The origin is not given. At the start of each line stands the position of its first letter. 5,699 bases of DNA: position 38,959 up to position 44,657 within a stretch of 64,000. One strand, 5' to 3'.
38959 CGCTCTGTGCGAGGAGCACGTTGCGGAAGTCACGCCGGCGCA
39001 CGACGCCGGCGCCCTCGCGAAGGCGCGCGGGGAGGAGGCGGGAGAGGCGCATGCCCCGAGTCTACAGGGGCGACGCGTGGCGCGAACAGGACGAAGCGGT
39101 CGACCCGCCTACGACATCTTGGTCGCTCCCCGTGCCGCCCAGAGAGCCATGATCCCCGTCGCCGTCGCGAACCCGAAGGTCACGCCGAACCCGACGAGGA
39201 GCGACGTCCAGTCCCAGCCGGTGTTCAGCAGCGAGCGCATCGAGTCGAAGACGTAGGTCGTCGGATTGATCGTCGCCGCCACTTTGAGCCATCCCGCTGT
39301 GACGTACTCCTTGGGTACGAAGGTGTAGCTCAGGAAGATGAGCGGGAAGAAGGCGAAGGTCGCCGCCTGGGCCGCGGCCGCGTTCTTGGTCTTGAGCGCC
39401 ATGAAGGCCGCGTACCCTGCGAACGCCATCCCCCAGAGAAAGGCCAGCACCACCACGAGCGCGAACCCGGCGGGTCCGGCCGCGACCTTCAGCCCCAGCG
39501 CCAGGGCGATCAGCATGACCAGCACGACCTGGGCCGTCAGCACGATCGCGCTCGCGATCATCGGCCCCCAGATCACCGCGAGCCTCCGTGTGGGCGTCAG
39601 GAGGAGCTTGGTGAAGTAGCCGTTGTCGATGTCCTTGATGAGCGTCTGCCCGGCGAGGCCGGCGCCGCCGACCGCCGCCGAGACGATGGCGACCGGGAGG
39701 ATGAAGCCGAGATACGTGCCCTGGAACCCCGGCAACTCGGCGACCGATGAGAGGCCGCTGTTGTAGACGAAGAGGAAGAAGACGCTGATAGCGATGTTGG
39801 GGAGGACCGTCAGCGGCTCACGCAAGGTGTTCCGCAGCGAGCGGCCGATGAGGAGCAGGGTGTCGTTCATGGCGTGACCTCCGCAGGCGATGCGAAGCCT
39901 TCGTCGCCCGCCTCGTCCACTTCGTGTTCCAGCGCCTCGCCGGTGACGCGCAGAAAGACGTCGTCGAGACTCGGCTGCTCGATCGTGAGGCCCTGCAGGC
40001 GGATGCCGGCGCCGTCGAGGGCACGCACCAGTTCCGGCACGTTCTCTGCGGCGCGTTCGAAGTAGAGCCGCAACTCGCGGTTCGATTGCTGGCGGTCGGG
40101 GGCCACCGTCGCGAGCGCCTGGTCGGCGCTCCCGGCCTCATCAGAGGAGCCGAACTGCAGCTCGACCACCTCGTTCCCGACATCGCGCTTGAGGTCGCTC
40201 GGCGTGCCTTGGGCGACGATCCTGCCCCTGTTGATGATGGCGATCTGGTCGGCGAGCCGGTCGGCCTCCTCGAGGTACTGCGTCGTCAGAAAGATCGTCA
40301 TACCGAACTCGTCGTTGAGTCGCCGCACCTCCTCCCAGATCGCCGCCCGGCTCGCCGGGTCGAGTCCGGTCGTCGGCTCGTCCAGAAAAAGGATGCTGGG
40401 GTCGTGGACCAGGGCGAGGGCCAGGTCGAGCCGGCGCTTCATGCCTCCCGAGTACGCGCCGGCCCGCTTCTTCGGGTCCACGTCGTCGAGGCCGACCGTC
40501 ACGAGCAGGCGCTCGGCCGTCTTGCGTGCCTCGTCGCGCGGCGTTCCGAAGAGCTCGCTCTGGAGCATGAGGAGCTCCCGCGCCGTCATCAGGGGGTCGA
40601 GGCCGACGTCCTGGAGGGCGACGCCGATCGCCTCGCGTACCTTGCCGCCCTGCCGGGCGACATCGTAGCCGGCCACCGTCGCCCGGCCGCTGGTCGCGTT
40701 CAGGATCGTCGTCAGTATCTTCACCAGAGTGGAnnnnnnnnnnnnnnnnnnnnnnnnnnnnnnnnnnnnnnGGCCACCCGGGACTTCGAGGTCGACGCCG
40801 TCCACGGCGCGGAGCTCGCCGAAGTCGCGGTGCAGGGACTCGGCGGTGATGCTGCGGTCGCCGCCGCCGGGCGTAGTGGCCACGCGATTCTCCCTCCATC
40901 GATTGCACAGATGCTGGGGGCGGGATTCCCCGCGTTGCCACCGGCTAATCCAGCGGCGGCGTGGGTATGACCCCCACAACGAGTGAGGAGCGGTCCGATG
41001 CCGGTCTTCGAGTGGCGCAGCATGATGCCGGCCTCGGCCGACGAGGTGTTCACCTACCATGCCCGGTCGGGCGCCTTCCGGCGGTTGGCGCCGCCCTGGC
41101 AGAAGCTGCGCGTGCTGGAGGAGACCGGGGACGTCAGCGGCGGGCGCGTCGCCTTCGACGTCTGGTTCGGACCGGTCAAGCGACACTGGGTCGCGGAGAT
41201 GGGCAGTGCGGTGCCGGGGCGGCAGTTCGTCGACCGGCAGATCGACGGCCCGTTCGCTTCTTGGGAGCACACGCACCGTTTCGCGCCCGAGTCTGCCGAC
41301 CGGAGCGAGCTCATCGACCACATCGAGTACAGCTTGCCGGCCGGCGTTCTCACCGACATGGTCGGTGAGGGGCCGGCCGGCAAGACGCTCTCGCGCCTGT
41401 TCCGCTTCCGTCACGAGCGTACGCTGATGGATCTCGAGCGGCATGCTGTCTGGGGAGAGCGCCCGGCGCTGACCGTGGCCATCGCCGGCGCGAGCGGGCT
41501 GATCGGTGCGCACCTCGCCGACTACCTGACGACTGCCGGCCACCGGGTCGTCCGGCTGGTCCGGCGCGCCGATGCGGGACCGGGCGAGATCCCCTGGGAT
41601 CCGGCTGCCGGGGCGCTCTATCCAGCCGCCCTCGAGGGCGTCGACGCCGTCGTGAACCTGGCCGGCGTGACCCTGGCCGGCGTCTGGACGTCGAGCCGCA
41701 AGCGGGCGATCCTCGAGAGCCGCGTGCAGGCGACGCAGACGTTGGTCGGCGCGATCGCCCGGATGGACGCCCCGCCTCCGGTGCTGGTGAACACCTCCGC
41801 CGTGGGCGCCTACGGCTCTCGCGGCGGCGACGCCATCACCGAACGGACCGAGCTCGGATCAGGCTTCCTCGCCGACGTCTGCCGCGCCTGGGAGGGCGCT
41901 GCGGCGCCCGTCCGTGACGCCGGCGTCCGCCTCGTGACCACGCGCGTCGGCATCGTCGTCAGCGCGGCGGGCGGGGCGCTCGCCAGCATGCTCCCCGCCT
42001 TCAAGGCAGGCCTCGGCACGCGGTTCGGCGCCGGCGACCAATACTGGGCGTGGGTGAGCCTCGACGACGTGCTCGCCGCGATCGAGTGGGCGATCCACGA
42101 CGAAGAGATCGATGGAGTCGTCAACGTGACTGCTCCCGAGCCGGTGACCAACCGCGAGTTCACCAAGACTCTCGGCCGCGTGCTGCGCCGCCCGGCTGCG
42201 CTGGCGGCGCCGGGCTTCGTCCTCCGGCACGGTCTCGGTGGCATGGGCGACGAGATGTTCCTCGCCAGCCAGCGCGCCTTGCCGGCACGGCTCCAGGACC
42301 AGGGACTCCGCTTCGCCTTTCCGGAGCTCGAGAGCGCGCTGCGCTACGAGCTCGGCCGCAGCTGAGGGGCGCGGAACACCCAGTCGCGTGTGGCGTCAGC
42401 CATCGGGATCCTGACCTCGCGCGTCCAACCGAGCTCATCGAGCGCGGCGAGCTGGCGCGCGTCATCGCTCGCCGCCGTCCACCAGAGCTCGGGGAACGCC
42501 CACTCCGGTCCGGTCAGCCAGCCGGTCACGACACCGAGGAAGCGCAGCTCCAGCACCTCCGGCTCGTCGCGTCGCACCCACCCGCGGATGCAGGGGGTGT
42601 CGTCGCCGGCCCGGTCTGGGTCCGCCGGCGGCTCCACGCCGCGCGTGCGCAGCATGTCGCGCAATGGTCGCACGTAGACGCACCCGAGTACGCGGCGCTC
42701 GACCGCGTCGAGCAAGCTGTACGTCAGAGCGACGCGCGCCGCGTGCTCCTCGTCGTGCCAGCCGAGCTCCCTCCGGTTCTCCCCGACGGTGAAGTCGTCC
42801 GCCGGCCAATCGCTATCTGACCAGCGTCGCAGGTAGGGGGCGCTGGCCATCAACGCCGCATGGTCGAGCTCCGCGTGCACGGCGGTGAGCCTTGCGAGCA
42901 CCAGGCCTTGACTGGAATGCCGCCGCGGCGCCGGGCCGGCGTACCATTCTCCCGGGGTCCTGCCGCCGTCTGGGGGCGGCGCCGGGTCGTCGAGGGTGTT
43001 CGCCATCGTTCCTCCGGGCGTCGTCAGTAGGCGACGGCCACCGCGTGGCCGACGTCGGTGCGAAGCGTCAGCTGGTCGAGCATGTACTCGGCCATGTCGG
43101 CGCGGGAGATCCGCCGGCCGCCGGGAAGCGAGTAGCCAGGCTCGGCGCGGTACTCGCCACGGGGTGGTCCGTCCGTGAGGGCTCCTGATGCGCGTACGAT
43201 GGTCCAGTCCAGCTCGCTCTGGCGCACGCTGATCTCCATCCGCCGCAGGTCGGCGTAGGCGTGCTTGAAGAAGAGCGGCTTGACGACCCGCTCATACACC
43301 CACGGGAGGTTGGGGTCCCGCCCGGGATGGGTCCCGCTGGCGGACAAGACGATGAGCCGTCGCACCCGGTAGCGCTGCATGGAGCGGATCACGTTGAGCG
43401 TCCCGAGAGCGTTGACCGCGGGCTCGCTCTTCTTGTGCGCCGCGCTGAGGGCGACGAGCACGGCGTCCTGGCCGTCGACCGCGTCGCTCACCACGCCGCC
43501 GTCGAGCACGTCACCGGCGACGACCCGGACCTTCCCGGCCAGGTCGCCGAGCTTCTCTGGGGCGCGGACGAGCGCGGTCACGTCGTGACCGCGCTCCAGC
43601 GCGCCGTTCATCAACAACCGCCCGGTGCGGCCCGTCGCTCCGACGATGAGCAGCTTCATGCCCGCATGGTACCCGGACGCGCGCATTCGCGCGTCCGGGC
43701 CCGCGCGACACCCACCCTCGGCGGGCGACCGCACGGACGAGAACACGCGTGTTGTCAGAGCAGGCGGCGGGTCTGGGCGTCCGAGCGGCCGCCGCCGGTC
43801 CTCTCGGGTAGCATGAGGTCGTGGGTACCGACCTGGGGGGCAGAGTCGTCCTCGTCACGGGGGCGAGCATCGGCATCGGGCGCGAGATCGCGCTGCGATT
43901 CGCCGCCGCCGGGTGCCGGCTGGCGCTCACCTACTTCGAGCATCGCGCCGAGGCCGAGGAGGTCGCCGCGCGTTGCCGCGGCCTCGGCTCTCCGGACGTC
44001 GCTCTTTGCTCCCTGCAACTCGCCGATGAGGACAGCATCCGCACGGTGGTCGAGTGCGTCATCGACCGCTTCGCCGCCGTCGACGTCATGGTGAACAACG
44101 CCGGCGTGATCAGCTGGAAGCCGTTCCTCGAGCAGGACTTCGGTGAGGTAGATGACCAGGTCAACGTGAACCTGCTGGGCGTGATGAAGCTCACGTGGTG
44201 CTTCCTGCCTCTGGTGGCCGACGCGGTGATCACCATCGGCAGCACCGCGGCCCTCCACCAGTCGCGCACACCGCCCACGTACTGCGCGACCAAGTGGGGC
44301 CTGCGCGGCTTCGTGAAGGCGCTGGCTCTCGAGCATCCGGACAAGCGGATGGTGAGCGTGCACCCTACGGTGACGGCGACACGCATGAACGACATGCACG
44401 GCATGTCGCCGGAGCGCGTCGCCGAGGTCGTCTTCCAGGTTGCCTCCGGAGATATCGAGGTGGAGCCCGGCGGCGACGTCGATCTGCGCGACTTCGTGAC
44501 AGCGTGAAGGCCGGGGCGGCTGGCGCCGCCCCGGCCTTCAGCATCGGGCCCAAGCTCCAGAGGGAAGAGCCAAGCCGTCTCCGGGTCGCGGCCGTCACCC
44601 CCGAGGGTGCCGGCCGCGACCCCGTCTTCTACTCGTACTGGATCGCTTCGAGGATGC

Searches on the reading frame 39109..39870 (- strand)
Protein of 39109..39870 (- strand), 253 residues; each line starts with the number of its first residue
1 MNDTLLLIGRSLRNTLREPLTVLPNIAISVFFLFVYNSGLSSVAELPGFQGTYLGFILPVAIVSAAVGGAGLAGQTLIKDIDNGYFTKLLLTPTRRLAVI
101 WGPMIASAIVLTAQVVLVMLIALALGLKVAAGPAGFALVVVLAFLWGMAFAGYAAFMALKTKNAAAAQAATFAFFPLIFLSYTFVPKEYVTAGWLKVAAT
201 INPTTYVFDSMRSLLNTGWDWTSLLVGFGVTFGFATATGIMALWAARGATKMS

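Call 15: search_protein_families(library=pfam, proteins=[window:39109-39870:-], max_evalue=0.00001)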
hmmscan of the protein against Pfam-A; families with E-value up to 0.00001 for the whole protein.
window:39109-39870:- (253 aa): 2 families
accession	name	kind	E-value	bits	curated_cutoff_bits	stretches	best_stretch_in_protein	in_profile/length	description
PF01061.29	ABC2_membrane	-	2e-20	73.7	26.9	1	5-214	4-209/211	ABC-2 type transporter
PF12698.13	ABC2_membrane_3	-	2.4e-12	47.1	31.6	1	49-244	156-347/347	ABC-2 family transporter protein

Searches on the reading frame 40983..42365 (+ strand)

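Call 16: search_protein_families(library=pfam, proteins=[window:40983-42365:+], max_evalue=0.00001)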
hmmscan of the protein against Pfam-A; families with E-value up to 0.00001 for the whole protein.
window:40983-42365:+ (460 aa): 4 families
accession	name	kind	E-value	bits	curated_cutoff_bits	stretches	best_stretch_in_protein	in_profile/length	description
PF01370.27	Epimerase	-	2.4e-16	60.3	20.9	1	166-382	2-239/240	NAD dependent epimerase/dehydratase family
PF08338.16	DUF1731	-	2.3e-15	56.5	27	1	409-454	1-45/47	Domain of unknown function (DUF1731)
PF03364.25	Polyketide_cyc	-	1.9e-10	41.5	23.4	1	15-137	1-123/126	Polyketide cyclase / dehydrase and lipid transport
PF16363.11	GDP_Man_Dehyd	-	2.2e-06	27.8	27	0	167-197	2-32/332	GDP-mannose 4,6 dehydratase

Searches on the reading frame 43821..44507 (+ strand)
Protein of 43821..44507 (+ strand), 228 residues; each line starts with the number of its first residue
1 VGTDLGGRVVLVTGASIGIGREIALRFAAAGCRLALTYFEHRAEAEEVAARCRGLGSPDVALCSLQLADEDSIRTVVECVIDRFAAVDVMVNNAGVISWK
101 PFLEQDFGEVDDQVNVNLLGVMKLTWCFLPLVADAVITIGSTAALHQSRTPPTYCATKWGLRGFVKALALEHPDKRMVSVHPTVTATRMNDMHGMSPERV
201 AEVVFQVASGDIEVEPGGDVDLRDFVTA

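Call 16: search_protein_families(library=pfam, proteins=[window:43821-44507:+], max_evalue=0.00001)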
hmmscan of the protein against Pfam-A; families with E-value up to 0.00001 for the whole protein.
window:43821-44507:+ (228 aa): 3 families
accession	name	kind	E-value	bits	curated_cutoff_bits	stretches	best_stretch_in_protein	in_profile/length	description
PF00106.31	adh_short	-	5.5e-39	134.1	26.6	1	8-191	1-188/195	short chain dehydrogenase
PF13561.12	adh_short_C2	-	6.8e-28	98.3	27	1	14-196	1-187/236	Enoyl-(Acyl carrier protein) reductase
PF08659.16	KR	-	5.4e-11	43.2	22.6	1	10-166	3-161/180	KR domain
